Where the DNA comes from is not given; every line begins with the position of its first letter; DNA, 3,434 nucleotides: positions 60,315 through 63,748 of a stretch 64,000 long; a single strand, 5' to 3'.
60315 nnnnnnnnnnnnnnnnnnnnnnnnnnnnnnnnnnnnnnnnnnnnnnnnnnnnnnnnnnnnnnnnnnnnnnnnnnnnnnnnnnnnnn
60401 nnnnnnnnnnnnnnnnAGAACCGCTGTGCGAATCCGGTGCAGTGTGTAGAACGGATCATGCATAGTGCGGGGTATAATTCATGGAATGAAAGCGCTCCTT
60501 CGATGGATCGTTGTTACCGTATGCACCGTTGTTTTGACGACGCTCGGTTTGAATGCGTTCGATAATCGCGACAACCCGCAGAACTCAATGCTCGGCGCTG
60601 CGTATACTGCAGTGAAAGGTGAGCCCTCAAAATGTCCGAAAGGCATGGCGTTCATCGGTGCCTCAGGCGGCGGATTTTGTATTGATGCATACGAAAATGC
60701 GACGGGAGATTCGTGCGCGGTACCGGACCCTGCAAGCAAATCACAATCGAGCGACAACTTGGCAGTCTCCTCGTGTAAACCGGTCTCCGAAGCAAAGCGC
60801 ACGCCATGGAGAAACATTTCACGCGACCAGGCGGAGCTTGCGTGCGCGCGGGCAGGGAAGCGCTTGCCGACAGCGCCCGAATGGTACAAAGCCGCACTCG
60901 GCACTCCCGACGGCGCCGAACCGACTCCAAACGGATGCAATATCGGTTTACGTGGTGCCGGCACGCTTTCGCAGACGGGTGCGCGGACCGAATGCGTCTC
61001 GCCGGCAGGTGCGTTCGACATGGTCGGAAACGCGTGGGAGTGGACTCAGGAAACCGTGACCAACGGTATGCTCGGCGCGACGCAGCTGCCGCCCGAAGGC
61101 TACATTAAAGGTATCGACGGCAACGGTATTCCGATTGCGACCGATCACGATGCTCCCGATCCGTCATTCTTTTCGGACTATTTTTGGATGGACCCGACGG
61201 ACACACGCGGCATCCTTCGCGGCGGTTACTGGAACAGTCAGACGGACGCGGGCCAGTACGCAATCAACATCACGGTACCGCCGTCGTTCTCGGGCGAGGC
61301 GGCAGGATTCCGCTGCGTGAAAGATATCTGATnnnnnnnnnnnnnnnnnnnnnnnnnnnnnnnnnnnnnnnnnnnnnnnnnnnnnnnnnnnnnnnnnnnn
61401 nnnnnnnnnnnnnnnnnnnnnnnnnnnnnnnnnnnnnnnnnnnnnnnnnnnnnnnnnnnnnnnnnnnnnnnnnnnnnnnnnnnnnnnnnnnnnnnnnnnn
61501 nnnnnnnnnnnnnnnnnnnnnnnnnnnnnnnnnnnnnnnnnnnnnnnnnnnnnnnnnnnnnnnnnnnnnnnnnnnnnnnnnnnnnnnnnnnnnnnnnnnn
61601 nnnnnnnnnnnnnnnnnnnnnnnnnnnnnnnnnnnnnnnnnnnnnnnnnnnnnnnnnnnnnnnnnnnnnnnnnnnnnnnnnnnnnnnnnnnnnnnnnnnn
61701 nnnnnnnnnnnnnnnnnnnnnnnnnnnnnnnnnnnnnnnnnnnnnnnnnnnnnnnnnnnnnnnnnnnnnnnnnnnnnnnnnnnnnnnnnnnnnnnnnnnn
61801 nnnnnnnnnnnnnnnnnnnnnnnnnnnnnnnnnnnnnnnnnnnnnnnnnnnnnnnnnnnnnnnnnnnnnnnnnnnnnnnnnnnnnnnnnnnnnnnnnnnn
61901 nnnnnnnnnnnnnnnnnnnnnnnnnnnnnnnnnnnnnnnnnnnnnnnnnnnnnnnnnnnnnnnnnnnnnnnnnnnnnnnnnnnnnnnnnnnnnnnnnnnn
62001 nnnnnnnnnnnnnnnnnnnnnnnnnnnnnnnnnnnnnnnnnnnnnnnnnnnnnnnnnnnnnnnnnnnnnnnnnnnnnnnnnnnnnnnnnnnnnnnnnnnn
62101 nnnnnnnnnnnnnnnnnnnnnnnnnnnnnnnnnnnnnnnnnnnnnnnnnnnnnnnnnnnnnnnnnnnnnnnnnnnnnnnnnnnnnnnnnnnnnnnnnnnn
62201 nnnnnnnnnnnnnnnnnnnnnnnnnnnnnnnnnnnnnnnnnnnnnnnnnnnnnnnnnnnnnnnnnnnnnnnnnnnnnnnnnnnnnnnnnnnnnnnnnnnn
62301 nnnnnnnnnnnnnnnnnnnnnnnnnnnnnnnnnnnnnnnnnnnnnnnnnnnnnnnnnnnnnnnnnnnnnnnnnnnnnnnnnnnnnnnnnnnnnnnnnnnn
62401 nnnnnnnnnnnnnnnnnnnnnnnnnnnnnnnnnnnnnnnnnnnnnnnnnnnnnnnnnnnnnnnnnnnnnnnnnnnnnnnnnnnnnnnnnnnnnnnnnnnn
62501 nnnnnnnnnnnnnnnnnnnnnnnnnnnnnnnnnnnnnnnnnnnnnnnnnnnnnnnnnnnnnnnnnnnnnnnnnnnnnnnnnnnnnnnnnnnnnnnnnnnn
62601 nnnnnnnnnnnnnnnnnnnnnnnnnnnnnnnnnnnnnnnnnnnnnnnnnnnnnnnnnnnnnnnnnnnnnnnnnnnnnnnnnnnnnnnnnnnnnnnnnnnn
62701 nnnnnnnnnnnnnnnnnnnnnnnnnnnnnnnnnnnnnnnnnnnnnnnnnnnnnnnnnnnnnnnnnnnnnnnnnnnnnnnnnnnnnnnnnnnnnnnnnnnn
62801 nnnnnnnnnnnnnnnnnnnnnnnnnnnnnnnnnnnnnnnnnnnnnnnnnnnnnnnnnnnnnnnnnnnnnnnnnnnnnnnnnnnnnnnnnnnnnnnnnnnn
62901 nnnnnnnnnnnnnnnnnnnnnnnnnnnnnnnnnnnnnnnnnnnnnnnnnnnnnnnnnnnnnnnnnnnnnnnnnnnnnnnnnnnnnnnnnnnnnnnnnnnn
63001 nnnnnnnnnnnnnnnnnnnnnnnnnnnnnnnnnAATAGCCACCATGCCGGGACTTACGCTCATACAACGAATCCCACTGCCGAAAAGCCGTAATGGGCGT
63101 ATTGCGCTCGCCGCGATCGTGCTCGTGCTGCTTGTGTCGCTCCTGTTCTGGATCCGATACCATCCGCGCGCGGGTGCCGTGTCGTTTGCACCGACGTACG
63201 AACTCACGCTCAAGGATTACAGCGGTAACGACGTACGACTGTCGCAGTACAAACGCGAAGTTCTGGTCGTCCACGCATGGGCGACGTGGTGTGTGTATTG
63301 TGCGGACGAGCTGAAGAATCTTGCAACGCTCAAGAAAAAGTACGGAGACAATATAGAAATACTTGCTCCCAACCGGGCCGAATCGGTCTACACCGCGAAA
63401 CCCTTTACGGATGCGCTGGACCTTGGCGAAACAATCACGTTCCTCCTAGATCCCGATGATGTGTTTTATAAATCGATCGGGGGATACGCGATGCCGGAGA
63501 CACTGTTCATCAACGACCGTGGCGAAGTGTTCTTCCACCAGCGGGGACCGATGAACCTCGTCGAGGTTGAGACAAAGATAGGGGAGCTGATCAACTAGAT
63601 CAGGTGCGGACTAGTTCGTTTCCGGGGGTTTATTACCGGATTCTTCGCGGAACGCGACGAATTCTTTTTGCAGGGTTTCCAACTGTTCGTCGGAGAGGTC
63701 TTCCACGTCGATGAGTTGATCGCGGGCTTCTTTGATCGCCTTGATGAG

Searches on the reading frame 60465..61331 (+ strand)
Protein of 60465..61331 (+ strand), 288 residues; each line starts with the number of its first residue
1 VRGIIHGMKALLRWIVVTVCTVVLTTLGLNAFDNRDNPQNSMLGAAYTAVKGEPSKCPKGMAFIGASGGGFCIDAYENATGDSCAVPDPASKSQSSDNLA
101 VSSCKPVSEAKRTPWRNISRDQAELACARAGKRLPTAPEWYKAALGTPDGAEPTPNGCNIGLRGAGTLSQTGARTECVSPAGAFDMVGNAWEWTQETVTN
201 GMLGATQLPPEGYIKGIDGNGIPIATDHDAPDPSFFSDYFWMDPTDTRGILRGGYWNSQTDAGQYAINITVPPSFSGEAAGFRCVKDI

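Call 44: search_protein_families(library=ncbifam, proteins=[window:60465-61331:+], max_evalue=0.05)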
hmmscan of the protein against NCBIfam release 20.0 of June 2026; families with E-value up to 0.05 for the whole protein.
window:60465-61331:+ (288 aa): 2 families
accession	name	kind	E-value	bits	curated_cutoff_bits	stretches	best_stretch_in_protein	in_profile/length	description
NF041186.1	SenA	equivalog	9.2e-07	28.6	420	1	111-197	269-321/382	selenoneine synthase SenA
TIGR03440.2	egtB_TIGR03440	equivalog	1.4e-05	24.4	360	1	117-196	278-350/413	ergothioneine biosynthesis protein EgtB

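Call 83: search_protein_families(library=pfam, proteins=[window:60465-61331:+], max_evalue=0.001)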
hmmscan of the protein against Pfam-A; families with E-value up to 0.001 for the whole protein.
window:60465-61331:+ (288 aa): 1 family
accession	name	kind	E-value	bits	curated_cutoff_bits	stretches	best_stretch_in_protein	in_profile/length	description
PF03781.23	FGE-sulfatase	-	9.5e-15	55.4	23.3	1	107-286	85-255/255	Sulfatase-modifying factor enzyme 1-like domain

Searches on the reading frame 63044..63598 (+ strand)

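Call 44: search_protein_families(library=ncbifam, proteins=[window:63044-63598:+], max_evalue=0.05)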
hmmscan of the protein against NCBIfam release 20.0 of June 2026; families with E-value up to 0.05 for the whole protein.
window:63044-63598:+ (184 aa): 12 families
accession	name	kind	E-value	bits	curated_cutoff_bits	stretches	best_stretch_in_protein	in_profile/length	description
NF002854.0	PRK03147.1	subfamily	4e-14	52.9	170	1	25-177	13-167/176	thiol-disulfide oxidoreductase ResA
NF047696.1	ThlDiSintTplARhiz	equivalog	1.1e-10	41.6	230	1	53-169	79-200/219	thiol:disulfide interchange protein TlpA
NF041202.1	StoA_CxxC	exception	1.7e-10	41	210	1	21-171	5-153/163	endospore biogenesis thiol-disulfide oxidoreductase StoA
TIGR00385.1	dsbE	subfamily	8.1e-09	35.3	123.15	1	70-177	62-165/173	DsbE family thiol:disulfide interchange protein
NF041054.1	WAxxUGC_long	equivalog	2.4e-07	30.4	300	1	46-162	79-194/354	ResA-like WAxxUGC motif-containing protein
NF011941.0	PRK15412.1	equivalog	2.1e-06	27.4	359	1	66-179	65-172/185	thiol:disulfide interchange protein DsbE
NF040769.1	SelL_rel_redox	subfamily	0.0014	18.3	120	1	52-146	4-99/173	SelL-related redox protein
NF047697.1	ThioredTrxAClost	equivalog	0.014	15.6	140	1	70-107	16-53/105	thioredoxin TrxA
NF033782.1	lipoprot_Omp28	subfamily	0.015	14.5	150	1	67-108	34-76/264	Omp28 family outer membrane lipoprotein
TIGR01068.1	thioredoxin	equivalog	0.024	14.8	96.8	1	70-110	13-53/101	thioredoxin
TIGR02540.1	gpx7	equivalog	0.026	14.3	207.3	1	52-103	3-54/153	putative glutathione peroxidase Gpx7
NF010625.0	PRK14018.1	equivalog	0.035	12.6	522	1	54-104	41-90/521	bifunctional peptide-methionine (S)-S-oxide reductase MsrA/peptide-methionine (R)-S-oxide reductase MsrB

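Call 83: search_protein_families(library=pfam, proteins=[window:63044-63598:+], max_evalue=0.001)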
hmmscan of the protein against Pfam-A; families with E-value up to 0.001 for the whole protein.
window:63044-63598:+ (184 aa): 3 families
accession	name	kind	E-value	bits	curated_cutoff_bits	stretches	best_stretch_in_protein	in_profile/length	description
PF08534.16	Redoxin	-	1.5e-15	57.7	26.6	1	49-171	6-137/148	Redoxin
PF00578.27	AhpC-TSA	-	1.2e-13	51.5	26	1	53-162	7-121/124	AhpC/TSA family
PF00255.25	GSHPx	-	0.00027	20.9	27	1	52-103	2-52/108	Glutathione peroxidase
